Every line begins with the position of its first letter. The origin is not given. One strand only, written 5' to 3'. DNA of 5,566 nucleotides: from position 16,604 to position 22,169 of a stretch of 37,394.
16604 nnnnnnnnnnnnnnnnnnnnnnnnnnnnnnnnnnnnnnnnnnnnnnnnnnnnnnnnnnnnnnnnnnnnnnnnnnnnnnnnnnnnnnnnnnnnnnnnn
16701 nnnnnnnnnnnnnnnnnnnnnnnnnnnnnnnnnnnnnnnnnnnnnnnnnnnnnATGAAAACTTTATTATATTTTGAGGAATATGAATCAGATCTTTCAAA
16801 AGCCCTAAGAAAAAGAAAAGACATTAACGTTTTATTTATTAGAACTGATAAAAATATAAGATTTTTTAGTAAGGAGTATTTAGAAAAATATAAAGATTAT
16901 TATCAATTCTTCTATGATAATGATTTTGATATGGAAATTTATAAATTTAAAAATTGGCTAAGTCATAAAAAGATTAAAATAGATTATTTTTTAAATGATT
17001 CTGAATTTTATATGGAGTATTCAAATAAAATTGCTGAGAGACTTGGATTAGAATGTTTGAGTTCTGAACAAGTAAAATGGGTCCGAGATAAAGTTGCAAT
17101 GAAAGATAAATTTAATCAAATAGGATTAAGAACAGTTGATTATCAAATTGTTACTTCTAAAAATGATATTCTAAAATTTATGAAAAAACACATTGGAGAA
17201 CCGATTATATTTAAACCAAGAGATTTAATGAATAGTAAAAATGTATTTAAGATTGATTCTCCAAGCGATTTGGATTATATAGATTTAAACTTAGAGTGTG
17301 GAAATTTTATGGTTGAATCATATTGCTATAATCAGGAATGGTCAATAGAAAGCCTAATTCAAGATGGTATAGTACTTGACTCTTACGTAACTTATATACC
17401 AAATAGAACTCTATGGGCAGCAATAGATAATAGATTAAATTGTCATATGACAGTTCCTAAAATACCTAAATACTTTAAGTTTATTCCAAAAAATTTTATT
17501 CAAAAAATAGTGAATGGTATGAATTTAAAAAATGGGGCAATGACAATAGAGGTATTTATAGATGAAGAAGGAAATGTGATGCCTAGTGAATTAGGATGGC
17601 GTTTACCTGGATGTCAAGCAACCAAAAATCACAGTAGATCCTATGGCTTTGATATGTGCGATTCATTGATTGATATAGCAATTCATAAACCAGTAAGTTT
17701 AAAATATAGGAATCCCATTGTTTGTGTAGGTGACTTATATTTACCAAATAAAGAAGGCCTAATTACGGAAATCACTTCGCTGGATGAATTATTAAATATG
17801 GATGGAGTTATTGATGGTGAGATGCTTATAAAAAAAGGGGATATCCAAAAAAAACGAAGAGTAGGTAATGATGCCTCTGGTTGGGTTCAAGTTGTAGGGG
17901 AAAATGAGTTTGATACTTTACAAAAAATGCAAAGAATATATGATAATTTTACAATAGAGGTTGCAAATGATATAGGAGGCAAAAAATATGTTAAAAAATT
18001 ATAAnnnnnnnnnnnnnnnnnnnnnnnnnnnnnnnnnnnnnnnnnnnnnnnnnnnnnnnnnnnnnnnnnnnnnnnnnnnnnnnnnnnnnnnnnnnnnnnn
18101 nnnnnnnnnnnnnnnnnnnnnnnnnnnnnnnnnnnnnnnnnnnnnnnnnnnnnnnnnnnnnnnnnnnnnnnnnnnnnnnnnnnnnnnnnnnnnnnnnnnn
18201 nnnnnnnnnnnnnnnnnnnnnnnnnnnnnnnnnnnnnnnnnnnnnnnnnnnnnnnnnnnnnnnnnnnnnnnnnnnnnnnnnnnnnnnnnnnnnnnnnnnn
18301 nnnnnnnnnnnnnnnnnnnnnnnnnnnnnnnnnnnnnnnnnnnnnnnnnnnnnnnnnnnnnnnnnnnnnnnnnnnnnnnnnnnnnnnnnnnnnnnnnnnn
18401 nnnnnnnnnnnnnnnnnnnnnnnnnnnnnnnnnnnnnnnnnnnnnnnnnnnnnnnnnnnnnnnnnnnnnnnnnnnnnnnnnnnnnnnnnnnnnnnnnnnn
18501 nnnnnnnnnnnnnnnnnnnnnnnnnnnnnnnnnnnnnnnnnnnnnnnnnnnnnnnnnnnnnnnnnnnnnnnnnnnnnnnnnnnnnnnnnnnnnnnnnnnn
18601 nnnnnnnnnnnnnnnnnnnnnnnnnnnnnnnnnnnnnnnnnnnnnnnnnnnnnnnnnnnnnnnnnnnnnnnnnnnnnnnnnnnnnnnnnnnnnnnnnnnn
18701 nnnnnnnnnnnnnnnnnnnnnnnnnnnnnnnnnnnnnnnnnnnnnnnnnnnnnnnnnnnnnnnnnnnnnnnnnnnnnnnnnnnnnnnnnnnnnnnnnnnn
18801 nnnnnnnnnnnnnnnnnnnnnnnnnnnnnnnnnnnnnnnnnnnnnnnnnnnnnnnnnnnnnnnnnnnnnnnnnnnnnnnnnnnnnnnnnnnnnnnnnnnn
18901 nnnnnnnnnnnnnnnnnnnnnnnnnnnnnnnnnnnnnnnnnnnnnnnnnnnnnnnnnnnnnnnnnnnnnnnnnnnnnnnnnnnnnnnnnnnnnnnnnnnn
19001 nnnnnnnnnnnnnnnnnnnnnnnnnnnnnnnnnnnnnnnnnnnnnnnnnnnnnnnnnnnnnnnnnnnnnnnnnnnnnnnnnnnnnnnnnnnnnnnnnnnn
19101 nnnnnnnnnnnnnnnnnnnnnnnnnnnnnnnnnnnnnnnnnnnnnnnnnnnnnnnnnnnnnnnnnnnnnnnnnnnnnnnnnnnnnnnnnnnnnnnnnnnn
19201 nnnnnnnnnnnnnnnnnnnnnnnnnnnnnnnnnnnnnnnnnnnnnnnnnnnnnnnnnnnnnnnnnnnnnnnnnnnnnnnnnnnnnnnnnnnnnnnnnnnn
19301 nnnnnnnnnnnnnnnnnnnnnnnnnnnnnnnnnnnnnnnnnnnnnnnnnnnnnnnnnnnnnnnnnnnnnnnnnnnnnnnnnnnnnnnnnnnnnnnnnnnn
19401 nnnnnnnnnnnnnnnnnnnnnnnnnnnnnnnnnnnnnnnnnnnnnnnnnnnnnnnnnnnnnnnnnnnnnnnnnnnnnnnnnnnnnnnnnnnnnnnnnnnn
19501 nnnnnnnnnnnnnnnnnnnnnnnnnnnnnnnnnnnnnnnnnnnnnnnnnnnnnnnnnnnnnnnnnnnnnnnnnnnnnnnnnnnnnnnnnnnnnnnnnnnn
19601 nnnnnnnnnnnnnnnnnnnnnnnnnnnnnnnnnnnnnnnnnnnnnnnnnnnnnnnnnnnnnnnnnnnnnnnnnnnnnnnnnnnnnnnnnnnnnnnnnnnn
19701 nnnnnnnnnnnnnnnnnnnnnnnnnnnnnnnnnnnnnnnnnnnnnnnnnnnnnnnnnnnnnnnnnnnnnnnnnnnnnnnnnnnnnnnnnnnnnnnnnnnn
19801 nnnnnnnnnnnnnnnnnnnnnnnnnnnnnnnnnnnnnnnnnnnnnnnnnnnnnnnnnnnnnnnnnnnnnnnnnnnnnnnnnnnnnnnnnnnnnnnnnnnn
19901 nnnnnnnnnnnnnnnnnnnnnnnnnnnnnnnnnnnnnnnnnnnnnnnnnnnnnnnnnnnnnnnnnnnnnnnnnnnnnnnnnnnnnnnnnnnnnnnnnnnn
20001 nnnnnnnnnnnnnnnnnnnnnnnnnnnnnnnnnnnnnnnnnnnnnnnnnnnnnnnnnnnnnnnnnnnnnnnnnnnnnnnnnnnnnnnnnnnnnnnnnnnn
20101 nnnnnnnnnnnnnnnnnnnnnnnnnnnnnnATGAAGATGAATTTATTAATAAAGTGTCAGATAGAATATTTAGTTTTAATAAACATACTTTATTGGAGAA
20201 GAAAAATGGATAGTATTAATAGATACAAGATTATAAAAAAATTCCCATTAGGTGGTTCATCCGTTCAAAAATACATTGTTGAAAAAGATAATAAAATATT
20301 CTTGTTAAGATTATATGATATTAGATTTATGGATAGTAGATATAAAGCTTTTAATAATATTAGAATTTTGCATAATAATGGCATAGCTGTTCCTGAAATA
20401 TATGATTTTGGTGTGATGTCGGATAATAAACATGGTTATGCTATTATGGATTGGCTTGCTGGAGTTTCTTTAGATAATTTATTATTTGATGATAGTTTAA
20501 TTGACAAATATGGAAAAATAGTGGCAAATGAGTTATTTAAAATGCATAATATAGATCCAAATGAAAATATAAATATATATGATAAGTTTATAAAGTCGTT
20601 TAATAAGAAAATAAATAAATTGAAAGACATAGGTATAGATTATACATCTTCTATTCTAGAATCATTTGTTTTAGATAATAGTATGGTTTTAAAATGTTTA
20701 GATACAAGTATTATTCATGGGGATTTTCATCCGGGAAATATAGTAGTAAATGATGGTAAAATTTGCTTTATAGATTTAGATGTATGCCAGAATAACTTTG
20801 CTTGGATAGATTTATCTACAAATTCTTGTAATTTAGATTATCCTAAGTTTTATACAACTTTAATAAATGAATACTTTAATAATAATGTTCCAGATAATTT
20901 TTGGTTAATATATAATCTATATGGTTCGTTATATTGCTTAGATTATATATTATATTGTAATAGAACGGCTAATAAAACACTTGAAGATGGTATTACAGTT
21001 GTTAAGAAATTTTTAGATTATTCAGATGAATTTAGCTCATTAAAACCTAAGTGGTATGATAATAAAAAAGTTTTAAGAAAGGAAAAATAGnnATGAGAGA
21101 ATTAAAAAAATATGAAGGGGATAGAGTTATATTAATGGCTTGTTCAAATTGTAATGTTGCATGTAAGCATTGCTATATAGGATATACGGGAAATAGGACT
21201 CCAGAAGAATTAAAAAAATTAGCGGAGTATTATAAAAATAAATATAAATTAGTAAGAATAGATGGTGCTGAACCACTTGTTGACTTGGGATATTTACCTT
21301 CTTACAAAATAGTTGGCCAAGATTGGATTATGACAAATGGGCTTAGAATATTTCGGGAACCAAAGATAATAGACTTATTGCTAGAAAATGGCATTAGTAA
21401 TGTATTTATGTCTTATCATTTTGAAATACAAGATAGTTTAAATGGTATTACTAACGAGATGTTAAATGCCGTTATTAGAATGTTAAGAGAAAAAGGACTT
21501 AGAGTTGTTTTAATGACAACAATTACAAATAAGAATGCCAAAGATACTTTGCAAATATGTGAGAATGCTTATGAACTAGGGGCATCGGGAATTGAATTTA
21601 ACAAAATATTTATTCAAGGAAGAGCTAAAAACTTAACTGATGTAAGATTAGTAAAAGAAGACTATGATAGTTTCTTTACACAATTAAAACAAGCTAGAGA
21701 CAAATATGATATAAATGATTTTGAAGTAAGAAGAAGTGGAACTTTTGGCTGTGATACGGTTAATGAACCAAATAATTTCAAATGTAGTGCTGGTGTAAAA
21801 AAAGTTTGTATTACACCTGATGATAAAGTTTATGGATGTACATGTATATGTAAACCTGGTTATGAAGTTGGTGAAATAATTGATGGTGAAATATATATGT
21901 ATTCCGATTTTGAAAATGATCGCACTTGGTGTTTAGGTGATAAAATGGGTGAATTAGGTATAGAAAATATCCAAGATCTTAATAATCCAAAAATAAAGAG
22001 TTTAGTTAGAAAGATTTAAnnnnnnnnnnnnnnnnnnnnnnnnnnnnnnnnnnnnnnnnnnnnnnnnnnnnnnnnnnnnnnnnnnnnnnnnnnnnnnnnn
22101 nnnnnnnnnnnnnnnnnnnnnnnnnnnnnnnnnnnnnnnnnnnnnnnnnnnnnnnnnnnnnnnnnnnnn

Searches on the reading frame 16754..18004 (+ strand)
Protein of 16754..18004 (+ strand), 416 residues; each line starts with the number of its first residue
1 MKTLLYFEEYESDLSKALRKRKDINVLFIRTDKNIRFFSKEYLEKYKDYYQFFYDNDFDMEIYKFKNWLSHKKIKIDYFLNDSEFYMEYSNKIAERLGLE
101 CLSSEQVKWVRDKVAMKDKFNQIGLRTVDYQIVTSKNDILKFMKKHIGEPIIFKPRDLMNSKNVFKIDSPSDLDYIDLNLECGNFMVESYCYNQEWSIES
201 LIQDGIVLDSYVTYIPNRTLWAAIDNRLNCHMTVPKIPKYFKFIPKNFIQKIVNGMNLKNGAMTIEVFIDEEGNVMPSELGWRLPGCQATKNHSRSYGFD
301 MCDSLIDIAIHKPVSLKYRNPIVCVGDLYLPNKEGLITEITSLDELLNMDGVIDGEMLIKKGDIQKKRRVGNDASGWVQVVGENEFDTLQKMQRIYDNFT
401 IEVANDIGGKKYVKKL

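Call 67: search_protein_families(library=pfam, proteins=[window:16754-18004:+], max_evalue=0.001)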
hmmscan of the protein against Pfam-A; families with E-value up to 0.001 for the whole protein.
window:16754-18004:+ (416 aa): 2 families
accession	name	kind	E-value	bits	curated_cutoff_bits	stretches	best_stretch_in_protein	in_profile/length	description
PF13535.11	ATP-grasp_4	-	7.8e-10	39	27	1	149-290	3-159/160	ATP-grasp domain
PF18603.7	LAL_C2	-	2e-06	28.4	29.4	1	331-403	5-77/78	L-amino acid ligase C-terminal domain 2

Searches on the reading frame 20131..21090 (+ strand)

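Call 67: search_protein_families(library=pfam, proteins=[window:20131-21090:+], max_evalue=0.001)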
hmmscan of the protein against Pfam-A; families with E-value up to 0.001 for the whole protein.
window:20131-21090:+ (319 aa): 2 families
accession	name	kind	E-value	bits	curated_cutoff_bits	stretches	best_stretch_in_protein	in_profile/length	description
PF01636.29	APH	-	1.7e-19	71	23.2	1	40-229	6-207/239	Phosphotransferase enzyme family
PF01163.29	RIO1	-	5.5e-05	23.3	22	0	152-216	86-148/187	RIO domain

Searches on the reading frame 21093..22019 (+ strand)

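Call 67: search_protein_families(library=pfam, proteins=[window:21093-22019:+], max_evalue=0.001)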
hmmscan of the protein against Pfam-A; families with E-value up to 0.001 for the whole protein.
window:21093-22019:+ (308 aa): 2 families
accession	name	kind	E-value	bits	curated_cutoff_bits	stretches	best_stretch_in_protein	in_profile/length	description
PF04055.27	Radical_SAM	-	1.4e-08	35.6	29.5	1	19-156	6-163/166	Radical SAM superfamily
PF12646.12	DUF3783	-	0.0005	20.4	27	0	116-153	5-42/56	Domain of unknown function (DUF3783)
